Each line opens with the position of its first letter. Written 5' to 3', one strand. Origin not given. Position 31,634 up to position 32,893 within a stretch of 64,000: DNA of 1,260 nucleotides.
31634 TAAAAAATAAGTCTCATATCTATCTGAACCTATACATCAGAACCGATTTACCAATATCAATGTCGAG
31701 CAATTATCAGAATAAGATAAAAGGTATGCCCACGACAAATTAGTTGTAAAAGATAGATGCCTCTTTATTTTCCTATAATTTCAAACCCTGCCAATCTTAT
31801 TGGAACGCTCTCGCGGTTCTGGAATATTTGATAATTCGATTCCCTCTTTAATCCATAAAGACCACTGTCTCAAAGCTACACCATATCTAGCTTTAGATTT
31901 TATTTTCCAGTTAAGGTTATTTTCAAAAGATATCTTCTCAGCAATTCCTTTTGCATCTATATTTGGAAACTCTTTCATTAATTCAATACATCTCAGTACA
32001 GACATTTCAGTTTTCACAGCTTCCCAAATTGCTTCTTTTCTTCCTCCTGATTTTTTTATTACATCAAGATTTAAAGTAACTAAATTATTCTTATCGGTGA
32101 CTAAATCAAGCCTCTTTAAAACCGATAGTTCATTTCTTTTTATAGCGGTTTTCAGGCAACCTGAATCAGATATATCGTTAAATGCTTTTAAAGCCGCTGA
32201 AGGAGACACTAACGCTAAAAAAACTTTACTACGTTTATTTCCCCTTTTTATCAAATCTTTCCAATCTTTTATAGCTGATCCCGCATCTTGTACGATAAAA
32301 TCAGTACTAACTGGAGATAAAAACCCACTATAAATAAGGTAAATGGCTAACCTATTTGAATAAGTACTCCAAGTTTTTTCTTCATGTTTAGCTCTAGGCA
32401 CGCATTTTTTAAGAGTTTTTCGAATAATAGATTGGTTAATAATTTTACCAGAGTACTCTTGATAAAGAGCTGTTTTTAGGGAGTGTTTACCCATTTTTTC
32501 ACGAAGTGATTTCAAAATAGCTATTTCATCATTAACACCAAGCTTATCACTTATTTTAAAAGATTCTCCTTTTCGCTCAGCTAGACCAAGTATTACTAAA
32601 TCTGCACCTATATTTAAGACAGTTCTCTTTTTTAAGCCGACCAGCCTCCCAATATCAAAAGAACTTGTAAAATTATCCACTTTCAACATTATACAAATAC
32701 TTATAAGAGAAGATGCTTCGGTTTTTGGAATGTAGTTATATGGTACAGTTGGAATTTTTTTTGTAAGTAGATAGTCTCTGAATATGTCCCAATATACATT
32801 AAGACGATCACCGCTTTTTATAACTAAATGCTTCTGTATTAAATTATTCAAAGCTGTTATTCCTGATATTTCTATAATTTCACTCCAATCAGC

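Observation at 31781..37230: Defence-type Mrr-nuclease/P-loop NTPase gene inactivated by a doubly nested IS insertion that can be removed in silico to restore a 917-codon ORF.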

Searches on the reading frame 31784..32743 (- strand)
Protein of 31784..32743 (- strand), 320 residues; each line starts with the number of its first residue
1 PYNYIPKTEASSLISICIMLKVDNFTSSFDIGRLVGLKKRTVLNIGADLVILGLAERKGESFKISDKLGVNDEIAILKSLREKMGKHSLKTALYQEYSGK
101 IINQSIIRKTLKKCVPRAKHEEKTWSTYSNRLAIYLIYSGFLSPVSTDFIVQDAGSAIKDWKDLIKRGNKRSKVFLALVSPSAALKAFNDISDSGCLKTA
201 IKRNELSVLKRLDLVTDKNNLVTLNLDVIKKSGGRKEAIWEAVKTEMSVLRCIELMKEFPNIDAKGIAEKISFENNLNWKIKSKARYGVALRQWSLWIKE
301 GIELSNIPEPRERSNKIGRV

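Call 61: predict_structure(alignment_id=A4)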
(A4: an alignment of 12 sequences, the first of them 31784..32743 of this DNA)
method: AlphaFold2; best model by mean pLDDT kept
length: 320 residues; sequences in the alignment: 12
mean_pLDDT: 84.0   pTM: 0.56
mean pLDDT of the five models: 84.0, 83.5, 82.3, 80.8, 79.6
residues with pLDDT >= 90: 105; 70-90: 179; 50-70: 20; < 50: 16
segments of 3 or more residues with pLDDT < 50: 164-171, 314-320
pLDDT, mean of each block of 10 residues (from residue 1): 80 88 93 90 93 94 91 84 90 86 91 87 90 88 79 64 45 70 92 89 88 83 86 88 85 90 90 84 87 91 84 47
secondary structure, 60 per line:
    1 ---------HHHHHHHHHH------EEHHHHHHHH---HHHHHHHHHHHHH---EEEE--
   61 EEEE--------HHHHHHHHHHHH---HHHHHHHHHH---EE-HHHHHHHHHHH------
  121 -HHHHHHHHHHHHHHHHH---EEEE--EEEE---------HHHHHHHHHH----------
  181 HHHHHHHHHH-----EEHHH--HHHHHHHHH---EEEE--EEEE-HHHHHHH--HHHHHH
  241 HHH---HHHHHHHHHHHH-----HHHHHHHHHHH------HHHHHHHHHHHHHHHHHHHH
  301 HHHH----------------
elements in order: H10-19 H28-35 H39-51 E55-58 E61-64 H73-84 H88-97 H104-114 H122-138 E142-145 E148-151 H161-170 H181-190 H203-211 E215-218 E221-224 H226-232 H235-243 H247-258 H264-274 H281-304

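Call 63: fold_search(model_id=the predicted structure, library=pdb)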
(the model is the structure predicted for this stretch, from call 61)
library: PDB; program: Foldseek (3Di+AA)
matches with E <= 10: 1274; with E <= 0.001: 0
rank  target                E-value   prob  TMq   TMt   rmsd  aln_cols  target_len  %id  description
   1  2xub                  1.4e-03  0.85  0.18  0.15  20.8       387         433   13  Human RPC62 subunit structure (released 2011-03-02)
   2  6qnz_A                6.0e-03  0.96  0.34  0.21  16.1       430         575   10  Crystal structure of the site-specific DNA nickase N.BspD6I E418A Mutant (released 2020-03-04)
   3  5afq_B                7.6e-03  0.66  0.18  0.14  21.0       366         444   14  Crystal structure of RPC62 - RPC32 beta (released 2015-10-07)
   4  2uwm_A                8.4e-03  0.99  0.18  0.27  12.1       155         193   12  C-TERMINAL DOMAIN(WH2-WH4) OF ELONGATION FACTOR SELB IN COMPLEX WITH SECIS RNA (released 2007-05-08)
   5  7ast_X                8.4e-03  0.75  0.19  0.14  20.0       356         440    9  Apo Human RNA Polymerase III (released 2020-12-23)
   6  6qnz_B                8.8e-03  0.92  0.31  0.20  15.5       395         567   10  Crystal structure of the site-specific DNA nickase N.BspD6I E418A Mutant (released 2020-03-04)
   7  1lva                  1.1e-02  0.72  0.14  0.16  13.7       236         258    8  Crystal structure of a C-terminal fragment of Moorella thermoacetica elongation factor SelB (released 2002-08-21)
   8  1wsu_A                1.2e-02  1.00  0.18  0.41  10.8       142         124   11  C-terminal domain of elongation factor selB complexed with SECIS RNA (released 2005-01-25)
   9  2uwm_B                1.2e-02  1.00  0.19  0.28  11.9       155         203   11  C-TERMINAL DOMAIN(WH2-WH4) OF ELONGATION FACTOR SELB IN COMPLEX WITH SECIS RNA (released 2007-05-08)
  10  2xv4                  1.2e-02  0.47  0.18  0.15  22.7       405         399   10  Structure of Human RPC62 (partial) (released 2011-03-02)
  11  5afq_A                1.8e-02  0.54  0.18  0.14  21.0       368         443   13  Crystal structure of RPC62 - RPC32 beta (released 2015-10-07)
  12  4o5v                  2.0e-02  1.00  0.17  0.25  10.9       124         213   14  Crystal structure of T. acidophilum IdeR (released 2014-11-05)
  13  5lhc_A                2.7e-02  0.90  0.33  0.20  15.7       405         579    9  The structure of D456A mutant of Nt.BspD6I nicking endonuclease at 0.24 nm resolution . (released 2017-08-16)
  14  5liq_A                2.7e-02  0.75  0.29  0.18  16.2       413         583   11  The structure of C160S,C508S,C578S mutant of Nt.BspD6I nicking endonuclease at 0.185 nm resolution . (released 2017-08-02)
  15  7d58_O                3.2e-02  0.51  0.19  0.13  20.5       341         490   12  cryo-EM structure of human RNA polymerase III in elongating state (released 2021-02-17)
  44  9zd6_A                9.9e-02  0.66  0.16  0.13  12.3       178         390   10  Bacterial interstrand DNA crosslink glycosylase AlkX/YcaQ bound to DNA (released 2026-01-14)
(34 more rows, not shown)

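Call 74: search_protein_representatives(alignment_id=A4)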
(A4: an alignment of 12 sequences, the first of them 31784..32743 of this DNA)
Query: 12 sequences, 319 profile positions. Proteins with E-value up to 0.001 (for the whole library): 312; up to 1e-10: 152; up to 1e-30: 56. The best 150 are listed.
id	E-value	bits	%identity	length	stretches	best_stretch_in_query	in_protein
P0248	7.5e-129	445.5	-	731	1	1-315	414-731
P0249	5.3e-108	377.0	-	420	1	1-315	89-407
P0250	2.4e-99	348.6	-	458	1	1-315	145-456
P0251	2.8e-99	348.4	-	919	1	1-318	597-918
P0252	2.6e-89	315.6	-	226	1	51-270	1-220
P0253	3.7e-69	249.4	-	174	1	143-314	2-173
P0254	9.0e-68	244.8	-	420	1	3-302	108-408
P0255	6.5e-66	238.7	-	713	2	1-299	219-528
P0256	7.2e-62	225.5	-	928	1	1-305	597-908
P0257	2.6e-61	223.6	-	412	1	1-314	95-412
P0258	5.0e-59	216.1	-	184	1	55-238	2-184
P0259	1.5e-54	201.4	-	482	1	1-318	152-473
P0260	8.6e-54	198.9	-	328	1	11-318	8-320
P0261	8.3e-51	189.1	-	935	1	1-317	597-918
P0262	2.6e-49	184.2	-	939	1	1-316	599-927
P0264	6.8e-49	182.8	-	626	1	1-314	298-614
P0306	2.1e-30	122.1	-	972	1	1-312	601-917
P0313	6.3e-26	107.4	-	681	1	1-298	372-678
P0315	6.1e-25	104.1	-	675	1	1-310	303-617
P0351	2.1e-16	76.1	-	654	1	1-299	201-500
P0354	6.4e-16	74.5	-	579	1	1-296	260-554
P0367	2.0e-13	66.3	-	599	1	4-306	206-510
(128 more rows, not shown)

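Call 75: search_protein_families(library=pfam, proteins=[P0255, P0315, P0351, P0367, P0354, P0306, P0313, P0264], max_evalue=0.001)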
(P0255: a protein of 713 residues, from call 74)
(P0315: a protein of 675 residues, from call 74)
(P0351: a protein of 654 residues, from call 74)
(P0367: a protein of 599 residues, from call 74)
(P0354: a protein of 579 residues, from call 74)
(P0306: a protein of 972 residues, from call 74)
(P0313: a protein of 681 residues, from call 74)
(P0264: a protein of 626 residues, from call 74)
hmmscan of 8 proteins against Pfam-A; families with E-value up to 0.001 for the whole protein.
P0255 (713 aa): 2 families
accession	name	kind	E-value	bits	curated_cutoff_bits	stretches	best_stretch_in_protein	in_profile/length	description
PF13404.12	HTH_AsnC-type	-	4.6e-05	23.6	27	0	237-266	10-39/42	AsnC-type helix-turn-helix domain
PF13412.12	HTH_24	-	6.8e-05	22.8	21.9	1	237-269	10-42/48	Winged helix-turn-helix DNA-binding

P0315 (675 aa): 1 family
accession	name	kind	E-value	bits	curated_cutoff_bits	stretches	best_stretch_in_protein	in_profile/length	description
PF20703.3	nSTAND1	-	1.1e-05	25.7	27.1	1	69-212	100-238/379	Novel STAND NTPase 1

P0351 (654 aa): 5 families
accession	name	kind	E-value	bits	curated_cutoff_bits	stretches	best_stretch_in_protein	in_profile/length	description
PF18735.6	HEPN_RiboL-PSP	-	1.6e-07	31.8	28.4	1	13-195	4-182/191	RiboL-PSP-HEPN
PF02796.21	HTH_7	-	1.6e-06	28.6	23.8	1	549-589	1-40/45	Helix-turn-helix domain of resolvase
PF08279.18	HTH_11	-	5.9e-05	23.3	25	1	560-590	4-35/55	HTH domain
PF08281.18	Sigma70_r4_2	-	0.00021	21.3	25.7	1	557-598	13-54/54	Sigma-70, region 4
PF13384.12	HTH_23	-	0.00041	20.5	24.6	0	568-594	16-41/50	Homeodomain-like domain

P0367 (599 aa): 1 family
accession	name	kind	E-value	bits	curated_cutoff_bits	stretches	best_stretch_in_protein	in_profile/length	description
PF18735.6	HEPN_RiboL-PSP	-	3.9e-07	30.6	28.4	1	17-177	6-168/191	RiboL-PSP-HEPN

P0354 (579 aa): 0 families

P0306 (972 aa): 7 families
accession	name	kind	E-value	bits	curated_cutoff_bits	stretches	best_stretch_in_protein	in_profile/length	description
PF20703.3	nSTAND1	-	2.2e-11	44.5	27.1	1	258-491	15-220/379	Novel STAND NTPase 1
PF13191.12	AAA_16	-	2e-08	35.4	32.6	1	259-395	2-143/167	AAA ATPase domain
PF04471.18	Mrr_cat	-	2.8e-08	34.3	21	1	43-109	31-98/115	Restriction endonuclease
PF01637.24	ATPase_2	-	1.6e-05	25.2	33.2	1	259-395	1-123/225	ATPase domain predominantly from Archaea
PF13401.12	AAA_22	-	3.6e-05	24.5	27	1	284-405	6-102/130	AAA domain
PF02796.21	HTH_7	-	0.00014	22.4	23.8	0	931-958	11-38/45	Helix-turn-helix domain of resolvase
PF13936.12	HTH_38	-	0.00023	21.3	27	0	933-958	12-37/44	Helix-turn-helix domain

P0313 (681 aa): 2 families
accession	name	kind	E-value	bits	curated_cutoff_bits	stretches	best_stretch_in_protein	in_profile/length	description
PF20703.3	nSTAND1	-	0.00017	21.8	27.1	1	21-179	8-146/379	Novel STAND NTPase 1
PF13191.12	AAA_16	-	0.00055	20.9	32.6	0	29-163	2-143/167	AAA ATPase domain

P0264 (626 aa): 0 families
